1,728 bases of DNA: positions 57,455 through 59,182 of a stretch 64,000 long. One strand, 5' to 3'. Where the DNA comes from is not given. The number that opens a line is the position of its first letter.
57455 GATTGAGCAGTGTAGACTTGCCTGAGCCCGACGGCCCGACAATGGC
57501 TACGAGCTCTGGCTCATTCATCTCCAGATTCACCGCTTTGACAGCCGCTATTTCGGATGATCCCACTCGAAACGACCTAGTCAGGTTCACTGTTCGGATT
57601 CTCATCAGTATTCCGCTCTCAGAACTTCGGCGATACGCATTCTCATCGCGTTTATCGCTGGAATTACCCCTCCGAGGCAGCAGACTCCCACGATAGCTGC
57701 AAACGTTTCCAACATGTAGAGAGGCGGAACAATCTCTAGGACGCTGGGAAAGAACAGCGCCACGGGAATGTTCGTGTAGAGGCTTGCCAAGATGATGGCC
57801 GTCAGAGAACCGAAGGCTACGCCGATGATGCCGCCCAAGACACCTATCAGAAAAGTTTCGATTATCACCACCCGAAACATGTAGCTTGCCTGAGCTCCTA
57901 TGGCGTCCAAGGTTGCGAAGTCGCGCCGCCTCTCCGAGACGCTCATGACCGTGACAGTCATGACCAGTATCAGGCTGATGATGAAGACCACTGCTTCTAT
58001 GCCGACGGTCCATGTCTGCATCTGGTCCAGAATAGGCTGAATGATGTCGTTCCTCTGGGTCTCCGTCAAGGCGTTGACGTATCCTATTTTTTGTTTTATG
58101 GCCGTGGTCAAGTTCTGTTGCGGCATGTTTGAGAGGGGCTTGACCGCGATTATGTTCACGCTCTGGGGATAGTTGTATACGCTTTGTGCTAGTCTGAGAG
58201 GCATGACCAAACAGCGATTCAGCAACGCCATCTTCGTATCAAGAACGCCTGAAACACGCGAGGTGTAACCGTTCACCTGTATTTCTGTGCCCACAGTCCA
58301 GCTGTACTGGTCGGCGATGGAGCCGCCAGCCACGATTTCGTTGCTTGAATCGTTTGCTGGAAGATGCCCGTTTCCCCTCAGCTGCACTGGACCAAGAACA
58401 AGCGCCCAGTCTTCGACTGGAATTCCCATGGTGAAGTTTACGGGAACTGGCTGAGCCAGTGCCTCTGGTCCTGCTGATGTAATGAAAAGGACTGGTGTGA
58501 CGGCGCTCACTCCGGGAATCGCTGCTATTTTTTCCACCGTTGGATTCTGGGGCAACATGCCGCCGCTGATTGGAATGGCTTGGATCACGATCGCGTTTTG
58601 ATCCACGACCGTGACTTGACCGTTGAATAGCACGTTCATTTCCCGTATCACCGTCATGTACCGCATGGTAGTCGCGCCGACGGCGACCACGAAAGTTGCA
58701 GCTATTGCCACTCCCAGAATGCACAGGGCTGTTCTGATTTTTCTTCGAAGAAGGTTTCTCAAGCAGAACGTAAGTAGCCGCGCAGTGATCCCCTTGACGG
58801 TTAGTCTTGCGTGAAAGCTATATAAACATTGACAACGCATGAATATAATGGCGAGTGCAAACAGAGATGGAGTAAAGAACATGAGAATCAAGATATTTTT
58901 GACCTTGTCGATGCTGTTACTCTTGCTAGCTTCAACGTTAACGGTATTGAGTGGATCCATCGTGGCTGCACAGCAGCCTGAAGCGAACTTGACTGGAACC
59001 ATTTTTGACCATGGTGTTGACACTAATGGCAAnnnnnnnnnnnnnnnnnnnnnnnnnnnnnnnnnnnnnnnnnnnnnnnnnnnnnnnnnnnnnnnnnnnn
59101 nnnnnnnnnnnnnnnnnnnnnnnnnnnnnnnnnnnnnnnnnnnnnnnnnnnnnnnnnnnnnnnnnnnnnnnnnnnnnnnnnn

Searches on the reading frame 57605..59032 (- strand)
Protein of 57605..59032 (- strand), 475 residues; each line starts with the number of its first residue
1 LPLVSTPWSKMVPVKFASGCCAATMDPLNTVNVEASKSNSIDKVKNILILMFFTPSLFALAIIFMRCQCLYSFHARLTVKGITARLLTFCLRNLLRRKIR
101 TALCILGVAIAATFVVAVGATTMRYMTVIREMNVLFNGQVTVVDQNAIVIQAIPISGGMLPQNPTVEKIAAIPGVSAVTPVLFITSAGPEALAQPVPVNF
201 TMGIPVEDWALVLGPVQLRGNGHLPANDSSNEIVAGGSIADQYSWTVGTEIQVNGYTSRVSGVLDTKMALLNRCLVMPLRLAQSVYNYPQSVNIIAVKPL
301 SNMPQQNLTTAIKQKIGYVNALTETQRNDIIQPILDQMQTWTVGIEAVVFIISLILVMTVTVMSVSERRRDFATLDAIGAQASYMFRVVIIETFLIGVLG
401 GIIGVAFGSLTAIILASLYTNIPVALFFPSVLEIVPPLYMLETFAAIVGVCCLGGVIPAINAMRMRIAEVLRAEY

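Call 73: search_protein_families(library=pfam, proteins=[window:57605-59032:-], max_evalue=0.0001)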
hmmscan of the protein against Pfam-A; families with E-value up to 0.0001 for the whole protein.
window:57605-59032:- (475 aa): 2 families
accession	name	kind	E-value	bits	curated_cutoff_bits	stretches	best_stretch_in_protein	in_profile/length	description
PF02687.27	FtsX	-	5.3e-15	56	25.5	1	347-465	5-118/120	FtsX-like permease C-terminal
PF12704.14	MacB_PCD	-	2e-11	45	27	1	101-307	1-199/207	MacB-like periplasmic core domain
